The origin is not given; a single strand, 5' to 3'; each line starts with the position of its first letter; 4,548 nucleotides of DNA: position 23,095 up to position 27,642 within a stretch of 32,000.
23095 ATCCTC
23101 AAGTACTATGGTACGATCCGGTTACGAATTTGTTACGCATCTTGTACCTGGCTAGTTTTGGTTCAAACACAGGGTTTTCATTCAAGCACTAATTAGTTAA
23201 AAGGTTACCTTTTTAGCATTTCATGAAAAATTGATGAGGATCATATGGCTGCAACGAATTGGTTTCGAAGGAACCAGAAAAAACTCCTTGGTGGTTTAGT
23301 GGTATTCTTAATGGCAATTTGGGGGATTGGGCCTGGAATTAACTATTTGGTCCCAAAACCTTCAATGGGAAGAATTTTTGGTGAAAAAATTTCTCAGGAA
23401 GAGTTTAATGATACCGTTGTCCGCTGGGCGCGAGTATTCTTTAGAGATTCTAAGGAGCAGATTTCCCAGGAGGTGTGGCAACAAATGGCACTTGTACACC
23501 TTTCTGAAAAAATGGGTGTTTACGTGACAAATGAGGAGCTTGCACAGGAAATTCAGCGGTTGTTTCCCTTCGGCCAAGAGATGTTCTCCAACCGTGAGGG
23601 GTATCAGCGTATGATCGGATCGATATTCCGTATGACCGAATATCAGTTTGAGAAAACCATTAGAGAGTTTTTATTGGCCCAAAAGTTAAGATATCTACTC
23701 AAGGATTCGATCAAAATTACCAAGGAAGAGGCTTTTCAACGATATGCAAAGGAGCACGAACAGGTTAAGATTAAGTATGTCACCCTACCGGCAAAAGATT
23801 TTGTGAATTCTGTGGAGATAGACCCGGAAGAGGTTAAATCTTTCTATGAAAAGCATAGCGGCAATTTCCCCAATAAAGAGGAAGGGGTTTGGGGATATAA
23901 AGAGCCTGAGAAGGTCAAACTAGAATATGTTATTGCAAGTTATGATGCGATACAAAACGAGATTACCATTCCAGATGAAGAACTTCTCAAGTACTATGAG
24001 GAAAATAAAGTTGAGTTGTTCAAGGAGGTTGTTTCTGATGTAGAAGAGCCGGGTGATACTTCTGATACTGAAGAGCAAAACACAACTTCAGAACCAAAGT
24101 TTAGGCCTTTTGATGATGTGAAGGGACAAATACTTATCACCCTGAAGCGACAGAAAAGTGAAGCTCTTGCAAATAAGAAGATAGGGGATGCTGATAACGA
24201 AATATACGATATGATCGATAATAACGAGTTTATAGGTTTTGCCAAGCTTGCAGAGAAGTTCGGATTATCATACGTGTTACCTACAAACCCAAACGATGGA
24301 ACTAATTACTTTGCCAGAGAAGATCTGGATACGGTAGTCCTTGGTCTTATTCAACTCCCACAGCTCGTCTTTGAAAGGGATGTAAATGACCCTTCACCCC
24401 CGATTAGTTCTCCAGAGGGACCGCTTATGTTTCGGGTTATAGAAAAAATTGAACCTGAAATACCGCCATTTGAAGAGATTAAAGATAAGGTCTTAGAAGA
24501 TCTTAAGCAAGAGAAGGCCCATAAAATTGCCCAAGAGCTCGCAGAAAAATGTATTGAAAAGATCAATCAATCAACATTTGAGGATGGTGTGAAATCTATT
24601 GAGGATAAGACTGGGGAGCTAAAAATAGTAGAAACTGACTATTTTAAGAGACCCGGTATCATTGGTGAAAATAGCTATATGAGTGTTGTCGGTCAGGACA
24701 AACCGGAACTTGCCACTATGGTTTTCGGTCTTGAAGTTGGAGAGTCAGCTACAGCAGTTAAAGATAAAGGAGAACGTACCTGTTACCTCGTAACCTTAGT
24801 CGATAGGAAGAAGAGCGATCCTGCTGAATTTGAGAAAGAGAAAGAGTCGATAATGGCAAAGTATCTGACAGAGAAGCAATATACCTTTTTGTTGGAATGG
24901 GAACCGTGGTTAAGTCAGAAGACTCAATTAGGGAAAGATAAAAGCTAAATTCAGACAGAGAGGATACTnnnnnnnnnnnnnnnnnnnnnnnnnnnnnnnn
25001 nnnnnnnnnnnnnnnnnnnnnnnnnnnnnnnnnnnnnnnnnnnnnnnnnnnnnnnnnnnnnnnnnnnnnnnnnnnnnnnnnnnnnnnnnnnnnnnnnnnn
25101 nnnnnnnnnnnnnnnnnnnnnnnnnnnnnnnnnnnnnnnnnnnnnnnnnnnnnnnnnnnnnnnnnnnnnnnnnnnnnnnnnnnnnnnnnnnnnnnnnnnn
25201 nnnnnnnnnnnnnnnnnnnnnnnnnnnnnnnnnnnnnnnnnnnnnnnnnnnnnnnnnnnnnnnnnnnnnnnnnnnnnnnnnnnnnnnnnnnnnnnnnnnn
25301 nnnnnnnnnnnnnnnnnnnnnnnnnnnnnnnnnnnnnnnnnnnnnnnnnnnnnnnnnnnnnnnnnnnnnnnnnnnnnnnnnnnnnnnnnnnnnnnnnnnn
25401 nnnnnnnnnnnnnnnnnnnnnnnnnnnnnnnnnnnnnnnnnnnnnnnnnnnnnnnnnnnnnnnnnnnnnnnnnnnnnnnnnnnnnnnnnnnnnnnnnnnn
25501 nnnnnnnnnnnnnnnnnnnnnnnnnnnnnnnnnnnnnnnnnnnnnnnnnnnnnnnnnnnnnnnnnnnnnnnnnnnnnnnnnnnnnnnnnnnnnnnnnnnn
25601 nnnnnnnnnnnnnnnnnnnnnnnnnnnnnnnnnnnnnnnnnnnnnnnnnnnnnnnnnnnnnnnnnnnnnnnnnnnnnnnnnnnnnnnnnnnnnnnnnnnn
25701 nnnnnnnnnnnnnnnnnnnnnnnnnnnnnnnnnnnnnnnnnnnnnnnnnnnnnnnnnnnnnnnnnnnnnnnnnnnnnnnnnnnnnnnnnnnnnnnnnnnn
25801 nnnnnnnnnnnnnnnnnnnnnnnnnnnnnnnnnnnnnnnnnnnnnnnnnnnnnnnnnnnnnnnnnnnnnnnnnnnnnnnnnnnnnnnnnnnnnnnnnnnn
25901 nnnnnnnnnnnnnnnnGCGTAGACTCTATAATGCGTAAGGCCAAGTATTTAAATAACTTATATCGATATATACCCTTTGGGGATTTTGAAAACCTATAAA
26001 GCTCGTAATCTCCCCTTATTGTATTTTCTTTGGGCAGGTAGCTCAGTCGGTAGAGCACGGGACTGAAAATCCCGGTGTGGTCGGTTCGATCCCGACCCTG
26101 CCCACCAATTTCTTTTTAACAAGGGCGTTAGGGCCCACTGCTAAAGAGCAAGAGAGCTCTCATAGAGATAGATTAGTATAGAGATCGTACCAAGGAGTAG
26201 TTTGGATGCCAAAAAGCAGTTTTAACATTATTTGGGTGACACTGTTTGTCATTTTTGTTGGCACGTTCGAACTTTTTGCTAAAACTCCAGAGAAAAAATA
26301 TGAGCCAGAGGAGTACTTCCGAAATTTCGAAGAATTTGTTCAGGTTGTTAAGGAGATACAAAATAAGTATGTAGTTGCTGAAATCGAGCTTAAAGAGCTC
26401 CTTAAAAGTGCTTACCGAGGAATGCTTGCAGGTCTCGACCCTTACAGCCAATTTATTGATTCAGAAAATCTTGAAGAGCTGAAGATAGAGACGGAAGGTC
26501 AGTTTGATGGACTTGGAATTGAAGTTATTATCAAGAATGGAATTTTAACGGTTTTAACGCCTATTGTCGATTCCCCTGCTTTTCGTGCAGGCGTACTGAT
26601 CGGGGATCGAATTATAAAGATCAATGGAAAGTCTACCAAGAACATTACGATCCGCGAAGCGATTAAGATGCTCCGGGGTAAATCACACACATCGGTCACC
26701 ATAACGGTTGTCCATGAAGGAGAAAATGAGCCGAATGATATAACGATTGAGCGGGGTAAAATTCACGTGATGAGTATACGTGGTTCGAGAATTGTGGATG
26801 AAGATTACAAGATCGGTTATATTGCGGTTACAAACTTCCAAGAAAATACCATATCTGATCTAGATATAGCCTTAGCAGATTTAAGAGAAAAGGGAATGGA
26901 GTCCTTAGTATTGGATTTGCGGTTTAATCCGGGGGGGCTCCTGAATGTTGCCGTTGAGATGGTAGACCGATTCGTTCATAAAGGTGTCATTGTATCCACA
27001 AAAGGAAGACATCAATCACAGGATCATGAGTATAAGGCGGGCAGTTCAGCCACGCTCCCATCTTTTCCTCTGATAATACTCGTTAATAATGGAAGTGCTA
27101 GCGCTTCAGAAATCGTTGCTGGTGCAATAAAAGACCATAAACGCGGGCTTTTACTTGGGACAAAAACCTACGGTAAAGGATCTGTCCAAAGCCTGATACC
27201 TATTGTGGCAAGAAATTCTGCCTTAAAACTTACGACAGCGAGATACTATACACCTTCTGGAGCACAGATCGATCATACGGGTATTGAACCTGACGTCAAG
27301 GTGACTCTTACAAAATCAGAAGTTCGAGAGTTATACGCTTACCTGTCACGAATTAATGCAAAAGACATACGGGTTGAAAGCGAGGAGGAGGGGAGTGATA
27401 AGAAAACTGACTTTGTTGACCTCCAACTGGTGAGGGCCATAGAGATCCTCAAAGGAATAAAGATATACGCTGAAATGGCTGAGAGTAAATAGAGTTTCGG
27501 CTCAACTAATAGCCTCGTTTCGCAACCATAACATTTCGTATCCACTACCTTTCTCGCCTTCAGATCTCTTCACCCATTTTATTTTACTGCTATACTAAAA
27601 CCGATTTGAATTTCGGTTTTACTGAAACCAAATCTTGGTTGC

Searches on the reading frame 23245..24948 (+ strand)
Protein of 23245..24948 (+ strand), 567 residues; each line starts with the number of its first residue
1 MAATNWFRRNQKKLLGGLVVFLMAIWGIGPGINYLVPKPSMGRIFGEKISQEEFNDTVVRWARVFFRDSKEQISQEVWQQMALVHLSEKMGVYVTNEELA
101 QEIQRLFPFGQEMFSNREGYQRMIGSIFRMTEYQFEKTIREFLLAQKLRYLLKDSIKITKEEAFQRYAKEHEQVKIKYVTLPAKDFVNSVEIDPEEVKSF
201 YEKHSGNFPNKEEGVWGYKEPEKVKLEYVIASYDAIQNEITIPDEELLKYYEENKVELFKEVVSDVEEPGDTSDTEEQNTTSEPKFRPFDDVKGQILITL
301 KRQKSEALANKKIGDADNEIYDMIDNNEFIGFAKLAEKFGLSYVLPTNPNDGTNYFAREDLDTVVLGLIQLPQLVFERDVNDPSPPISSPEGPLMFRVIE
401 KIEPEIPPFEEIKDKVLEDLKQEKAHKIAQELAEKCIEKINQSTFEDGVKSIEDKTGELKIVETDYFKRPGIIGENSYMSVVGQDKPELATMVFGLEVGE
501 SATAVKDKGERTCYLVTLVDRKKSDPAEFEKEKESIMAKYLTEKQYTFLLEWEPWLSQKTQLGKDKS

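Call 91: search_protein_families(library=pfam, proteins=[window:23245-24948:+], max_evalue=0.001)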
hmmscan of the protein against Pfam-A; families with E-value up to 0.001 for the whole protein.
window:23245-24948:+ (567 aa): 3 families
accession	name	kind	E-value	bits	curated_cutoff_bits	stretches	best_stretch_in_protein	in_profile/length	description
PF13145.12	Rotamase_2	-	1.2e-12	49.1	27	1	242-414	1-121/121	PPIC-type PPIASE domain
PF13624.11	SurA_N_3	-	2e-08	34.7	27.2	1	6-149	4-162/162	SurA-like N-terminal domain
PF13623.11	SurA_N_2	-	2e-07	31.5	28.5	1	17-119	17-134/145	SurA-like N-terminal domain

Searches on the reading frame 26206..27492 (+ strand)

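Call 91: search_protein_families(library=pfam, proteins=[window:26206-27492:+], max_evalue=0.001)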
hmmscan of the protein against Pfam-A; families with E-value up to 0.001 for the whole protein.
window:26206-27492:+ (428 aa): 5 families
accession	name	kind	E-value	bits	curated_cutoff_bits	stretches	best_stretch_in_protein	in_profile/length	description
PF03572.23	Peptidase_S41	-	4.6e-55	186.1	24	1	202-366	1-165/165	Peptidase family S41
PF17820.7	PDZ_6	-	7.9e-11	42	27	1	118-168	4-52/54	PDZ domain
PF13180.12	PDZ_2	-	1.4e-07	32.1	27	1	103-179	3-78/80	PDZ domain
PF00595.29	PDZ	-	2.6e-07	31.4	23.2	1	95-168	5-80/81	PDZ domain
PF22694.1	CtpB_N-like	-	6.4e-06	27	27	1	29-87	26-84/85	Activating protease CtpB N-terminal domain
